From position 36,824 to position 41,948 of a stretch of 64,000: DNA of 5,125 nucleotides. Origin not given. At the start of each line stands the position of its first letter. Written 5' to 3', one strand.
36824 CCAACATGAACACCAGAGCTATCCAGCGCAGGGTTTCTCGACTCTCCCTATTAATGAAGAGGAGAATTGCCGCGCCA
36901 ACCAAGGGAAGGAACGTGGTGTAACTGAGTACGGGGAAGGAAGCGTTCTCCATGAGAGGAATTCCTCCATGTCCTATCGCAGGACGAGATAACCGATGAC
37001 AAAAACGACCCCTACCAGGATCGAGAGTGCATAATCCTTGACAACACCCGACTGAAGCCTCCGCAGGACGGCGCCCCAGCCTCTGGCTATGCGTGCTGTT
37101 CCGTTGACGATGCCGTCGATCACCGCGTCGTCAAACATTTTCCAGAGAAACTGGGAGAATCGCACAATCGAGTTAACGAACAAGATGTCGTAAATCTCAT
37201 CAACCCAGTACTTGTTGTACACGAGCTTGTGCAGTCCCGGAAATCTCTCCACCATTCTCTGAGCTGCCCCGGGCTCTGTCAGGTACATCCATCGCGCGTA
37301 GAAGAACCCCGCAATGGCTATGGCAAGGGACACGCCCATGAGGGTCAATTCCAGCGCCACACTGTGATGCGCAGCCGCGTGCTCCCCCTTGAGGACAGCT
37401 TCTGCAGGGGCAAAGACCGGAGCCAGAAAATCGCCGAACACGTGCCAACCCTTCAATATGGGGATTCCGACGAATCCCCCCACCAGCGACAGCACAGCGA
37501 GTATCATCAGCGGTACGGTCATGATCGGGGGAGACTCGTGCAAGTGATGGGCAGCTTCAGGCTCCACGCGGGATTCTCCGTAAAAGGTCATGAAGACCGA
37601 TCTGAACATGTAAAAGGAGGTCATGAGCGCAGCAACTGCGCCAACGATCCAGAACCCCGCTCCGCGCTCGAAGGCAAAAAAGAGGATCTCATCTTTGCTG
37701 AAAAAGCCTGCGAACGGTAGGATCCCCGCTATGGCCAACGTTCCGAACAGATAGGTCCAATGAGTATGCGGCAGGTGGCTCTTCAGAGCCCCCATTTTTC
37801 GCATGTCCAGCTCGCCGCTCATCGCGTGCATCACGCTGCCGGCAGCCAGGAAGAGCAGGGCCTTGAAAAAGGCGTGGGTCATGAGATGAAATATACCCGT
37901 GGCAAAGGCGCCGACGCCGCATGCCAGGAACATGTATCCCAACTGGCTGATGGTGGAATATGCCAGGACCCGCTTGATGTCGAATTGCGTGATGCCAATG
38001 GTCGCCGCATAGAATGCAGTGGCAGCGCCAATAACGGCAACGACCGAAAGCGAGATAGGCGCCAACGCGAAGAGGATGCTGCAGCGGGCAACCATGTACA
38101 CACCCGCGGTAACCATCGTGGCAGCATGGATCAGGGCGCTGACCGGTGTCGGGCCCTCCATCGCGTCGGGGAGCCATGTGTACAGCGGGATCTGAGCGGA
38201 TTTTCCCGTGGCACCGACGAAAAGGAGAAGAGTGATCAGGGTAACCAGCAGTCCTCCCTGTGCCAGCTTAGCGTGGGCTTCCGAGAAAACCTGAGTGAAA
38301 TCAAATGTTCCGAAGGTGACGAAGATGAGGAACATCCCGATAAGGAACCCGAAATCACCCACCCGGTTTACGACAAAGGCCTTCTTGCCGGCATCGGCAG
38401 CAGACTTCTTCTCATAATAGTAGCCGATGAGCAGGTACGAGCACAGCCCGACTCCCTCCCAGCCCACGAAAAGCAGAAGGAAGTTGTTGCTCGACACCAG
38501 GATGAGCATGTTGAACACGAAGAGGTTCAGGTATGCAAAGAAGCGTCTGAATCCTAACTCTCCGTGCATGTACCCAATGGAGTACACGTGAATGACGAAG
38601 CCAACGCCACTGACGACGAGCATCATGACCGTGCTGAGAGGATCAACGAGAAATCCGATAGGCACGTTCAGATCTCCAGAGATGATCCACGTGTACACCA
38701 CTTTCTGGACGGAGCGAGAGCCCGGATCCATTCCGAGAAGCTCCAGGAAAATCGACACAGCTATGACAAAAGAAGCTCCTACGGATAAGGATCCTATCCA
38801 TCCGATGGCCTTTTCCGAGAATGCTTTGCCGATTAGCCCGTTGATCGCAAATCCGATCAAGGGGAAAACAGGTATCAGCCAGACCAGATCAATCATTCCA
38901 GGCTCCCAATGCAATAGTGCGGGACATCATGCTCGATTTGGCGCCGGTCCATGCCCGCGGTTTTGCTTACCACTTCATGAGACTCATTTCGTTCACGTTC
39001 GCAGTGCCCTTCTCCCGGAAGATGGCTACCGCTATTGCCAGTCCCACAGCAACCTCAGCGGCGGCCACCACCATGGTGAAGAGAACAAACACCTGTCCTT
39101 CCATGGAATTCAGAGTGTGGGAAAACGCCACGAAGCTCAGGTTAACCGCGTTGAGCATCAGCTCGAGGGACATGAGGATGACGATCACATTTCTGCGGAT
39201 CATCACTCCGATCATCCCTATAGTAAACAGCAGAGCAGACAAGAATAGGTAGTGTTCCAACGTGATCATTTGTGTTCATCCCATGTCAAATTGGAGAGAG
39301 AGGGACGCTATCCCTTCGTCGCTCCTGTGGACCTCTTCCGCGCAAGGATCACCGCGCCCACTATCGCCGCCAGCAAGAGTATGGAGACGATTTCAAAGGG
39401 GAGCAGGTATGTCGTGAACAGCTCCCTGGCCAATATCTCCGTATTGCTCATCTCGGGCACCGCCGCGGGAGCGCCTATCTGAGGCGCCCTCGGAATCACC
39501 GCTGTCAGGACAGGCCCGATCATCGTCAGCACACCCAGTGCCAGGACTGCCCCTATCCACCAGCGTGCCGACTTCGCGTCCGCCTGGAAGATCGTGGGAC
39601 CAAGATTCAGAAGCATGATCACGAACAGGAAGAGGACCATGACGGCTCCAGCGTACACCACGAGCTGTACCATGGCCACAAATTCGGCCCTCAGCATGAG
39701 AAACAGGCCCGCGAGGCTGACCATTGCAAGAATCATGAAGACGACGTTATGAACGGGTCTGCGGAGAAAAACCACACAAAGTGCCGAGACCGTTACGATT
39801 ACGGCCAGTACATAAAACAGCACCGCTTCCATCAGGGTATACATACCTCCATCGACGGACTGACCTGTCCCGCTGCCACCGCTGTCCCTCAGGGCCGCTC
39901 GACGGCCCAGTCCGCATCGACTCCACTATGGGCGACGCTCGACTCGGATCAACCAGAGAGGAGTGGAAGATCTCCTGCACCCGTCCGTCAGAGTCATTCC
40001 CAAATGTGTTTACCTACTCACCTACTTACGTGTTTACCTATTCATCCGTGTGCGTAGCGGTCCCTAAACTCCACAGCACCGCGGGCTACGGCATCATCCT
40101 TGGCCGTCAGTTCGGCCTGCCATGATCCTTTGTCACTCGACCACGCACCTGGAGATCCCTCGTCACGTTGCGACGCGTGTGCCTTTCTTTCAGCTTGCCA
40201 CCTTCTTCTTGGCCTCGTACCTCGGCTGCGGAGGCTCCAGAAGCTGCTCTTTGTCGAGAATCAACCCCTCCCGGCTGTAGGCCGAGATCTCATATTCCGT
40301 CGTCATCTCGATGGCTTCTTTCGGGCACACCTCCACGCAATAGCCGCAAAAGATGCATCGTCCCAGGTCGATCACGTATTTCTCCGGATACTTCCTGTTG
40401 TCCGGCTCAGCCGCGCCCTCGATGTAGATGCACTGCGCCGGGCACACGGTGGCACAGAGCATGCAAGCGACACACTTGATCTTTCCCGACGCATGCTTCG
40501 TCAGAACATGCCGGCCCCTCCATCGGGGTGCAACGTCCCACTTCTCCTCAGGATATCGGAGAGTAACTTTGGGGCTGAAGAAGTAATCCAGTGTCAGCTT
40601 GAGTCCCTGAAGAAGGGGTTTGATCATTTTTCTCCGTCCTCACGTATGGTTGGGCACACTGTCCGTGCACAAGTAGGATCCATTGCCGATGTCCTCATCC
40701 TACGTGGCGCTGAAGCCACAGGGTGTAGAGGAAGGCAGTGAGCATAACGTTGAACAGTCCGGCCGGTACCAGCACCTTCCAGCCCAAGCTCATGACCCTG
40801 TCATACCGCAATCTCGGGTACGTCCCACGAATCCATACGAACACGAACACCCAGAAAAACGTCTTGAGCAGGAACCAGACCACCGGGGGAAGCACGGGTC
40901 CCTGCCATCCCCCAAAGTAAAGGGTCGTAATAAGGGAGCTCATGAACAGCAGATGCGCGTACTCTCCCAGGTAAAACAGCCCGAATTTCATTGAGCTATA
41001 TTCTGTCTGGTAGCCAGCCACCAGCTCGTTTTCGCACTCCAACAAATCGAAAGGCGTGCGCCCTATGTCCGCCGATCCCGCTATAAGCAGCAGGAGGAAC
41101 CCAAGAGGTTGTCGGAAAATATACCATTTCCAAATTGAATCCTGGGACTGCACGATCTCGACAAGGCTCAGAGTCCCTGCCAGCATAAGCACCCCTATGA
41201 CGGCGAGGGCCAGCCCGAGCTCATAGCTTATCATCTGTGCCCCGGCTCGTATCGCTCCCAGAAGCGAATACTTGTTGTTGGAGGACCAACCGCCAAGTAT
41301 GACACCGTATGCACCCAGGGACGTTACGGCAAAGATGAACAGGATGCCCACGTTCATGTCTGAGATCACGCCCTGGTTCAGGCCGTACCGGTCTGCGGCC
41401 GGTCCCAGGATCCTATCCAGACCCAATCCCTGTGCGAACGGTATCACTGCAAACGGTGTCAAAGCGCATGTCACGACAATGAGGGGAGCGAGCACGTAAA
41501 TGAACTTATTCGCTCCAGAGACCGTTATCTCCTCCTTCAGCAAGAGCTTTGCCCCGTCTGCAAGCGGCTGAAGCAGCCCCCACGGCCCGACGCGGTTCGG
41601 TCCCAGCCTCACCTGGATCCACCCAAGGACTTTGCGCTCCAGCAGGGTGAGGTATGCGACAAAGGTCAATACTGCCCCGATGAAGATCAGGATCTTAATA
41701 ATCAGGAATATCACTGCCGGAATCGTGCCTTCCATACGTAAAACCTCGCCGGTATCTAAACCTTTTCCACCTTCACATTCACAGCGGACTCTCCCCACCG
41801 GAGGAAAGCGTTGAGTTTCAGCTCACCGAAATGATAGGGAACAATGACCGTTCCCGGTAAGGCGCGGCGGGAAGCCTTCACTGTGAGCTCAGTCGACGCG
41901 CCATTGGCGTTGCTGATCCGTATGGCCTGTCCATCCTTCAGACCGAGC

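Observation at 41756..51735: Mosaic complex I operon: Hnd/bifurcating-hydrogenase-type N-module plus a kinase/phosphatase-like regulatory set inserted between nuoD and nuoH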

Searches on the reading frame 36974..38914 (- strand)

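Call 5: search_protein_families(library=pfam, proteins=[window:36974-38914:-], max_evalue=0.001)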
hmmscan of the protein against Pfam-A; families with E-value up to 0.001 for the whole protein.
window:36974-38914:- (646 aa): 3 families
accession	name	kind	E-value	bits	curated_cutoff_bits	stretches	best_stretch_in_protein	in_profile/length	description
PF00361.26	Proton_antipo_M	-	1.9e-81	274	21.5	1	142-431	1-293/294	NADH:quinone oxidoreductase/Mrp antiporter, TM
PF00662.26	Proton_antipo_N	-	2.9e-21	75.5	24.5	1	76-126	1-51/51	NADH-Ubiquinone oxidoreductase (complex I), chain 5 N-terminus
PF01010.25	Proton_antipo_C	-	1.8e-08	34.7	26.8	1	457-589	92-238/243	NADH-dehyrogenase subunit F, TMs, (complex I) C-terminus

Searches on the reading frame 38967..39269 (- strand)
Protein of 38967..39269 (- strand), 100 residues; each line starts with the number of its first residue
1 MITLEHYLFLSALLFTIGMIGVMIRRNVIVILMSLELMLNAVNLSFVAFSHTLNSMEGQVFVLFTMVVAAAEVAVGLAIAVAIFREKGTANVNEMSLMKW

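Call 5: search_protein_families(library=pfam, proteins=[window:38967-39269:-], max_evalue=0.001)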
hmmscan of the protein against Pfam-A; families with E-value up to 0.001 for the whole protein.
window:38967-39269:- (100 aa): 1 family
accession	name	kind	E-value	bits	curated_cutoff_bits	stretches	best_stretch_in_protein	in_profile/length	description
PF00420.29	Oxidored_q2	-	1.5e-32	111.6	26.1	1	6-100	1-95/95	NADH-ubiquinone/plastoquinone oxidoreductase chain 4L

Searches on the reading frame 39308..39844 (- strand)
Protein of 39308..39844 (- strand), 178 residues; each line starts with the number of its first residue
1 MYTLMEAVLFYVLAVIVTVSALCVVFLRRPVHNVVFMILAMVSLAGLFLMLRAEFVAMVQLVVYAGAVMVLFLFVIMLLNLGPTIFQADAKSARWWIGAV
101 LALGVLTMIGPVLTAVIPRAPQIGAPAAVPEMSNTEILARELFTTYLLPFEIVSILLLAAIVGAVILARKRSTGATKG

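Call 5: search_protein_families(library=pfam, proteins=[window:39308-39844:-], max_evalue=0.001)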
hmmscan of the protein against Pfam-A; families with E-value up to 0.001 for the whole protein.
window:39308-39844:- (178 aa): 1 family
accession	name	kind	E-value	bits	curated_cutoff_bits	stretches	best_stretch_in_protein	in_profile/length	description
PF00499.25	Oxidored_q3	-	1.9e-39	135.2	33.2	1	20-167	1-146/146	NADH-ubiquinone/plastoquinone oxidoreductase chain 6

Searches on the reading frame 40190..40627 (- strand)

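Call 5: search_protein_families(library=pfam, proteins=[window:40190-40627:-], max_evalue=0.001)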
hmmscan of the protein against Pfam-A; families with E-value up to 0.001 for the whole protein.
window:40190-40627:- (145 aa): 11 families
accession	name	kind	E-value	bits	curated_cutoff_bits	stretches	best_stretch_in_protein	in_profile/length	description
PF00037.32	Fer4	-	2.3e-12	46.6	21.1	1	84-107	1-24/24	4Fe-4S binding domain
PF12838.12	Fer4_7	-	7.9e-12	45.9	27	1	51-105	1-52/52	4Fe-4S dicluster domain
PF13237.11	Fer4_10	-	4.8e-11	42.8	25.5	2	50-102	7-53/53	4Fe-4S dicluster domain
PF13187.11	Fer4_9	-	2.8e-09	37.3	27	1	51-106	1-52/52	4Fe-4S dicluster domain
PF14697.11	Fer4_21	-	6.5e-09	36.2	35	2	89-108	39-59/59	4Fe-4S dicluster domain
PF13484.11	Fer4_16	-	6.8e-09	36.8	30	1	90-117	1-27/66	4Fe-4S double cluster binding domain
PF13183.11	Fer4_8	-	1.3e-07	32.5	27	0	88-105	2-17/68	4Fe-4S dicluster domain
PF12797.12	Fer4_2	-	4.6e-07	29.8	24.5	1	83-102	2-21/22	4Fe-4S binding domain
PF12837.12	Fer4_6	-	1.3e-06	28.5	25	1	85-106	3-24/24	4Fe-4S binding domain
PF13534.11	Fer4_17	-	3.7e-06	27.8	22.2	0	90-108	1-19/61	4Fe-4S dicluster domain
PF13746.11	Fer4_18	-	6.2e-05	23.6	27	0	82-104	52-74/114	4Fe-4S dicluster domain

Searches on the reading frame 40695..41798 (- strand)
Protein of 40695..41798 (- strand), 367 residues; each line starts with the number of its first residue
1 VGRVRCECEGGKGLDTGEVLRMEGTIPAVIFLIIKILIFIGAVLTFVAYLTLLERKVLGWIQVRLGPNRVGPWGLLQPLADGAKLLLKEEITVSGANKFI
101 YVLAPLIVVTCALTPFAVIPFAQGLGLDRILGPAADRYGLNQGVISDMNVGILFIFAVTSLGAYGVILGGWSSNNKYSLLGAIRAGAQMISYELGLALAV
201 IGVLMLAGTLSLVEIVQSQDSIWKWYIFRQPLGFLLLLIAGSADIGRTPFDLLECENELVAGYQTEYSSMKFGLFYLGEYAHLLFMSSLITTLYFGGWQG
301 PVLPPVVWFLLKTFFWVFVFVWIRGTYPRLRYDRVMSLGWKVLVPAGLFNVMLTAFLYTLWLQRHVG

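Call 5: search_protein_families(library=pfam, proteins=[window:40695-41798:-], max_evalue=0.001)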
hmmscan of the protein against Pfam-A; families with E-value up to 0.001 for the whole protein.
window:40695-41798:- (367 aa): 1 family
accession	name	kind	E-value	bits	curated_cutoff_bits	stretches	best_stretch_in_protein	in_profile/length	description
PF00146.26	NADHdh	-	6.8e-123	410.2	27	1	34-355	1-298/298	NADH dehydrogenase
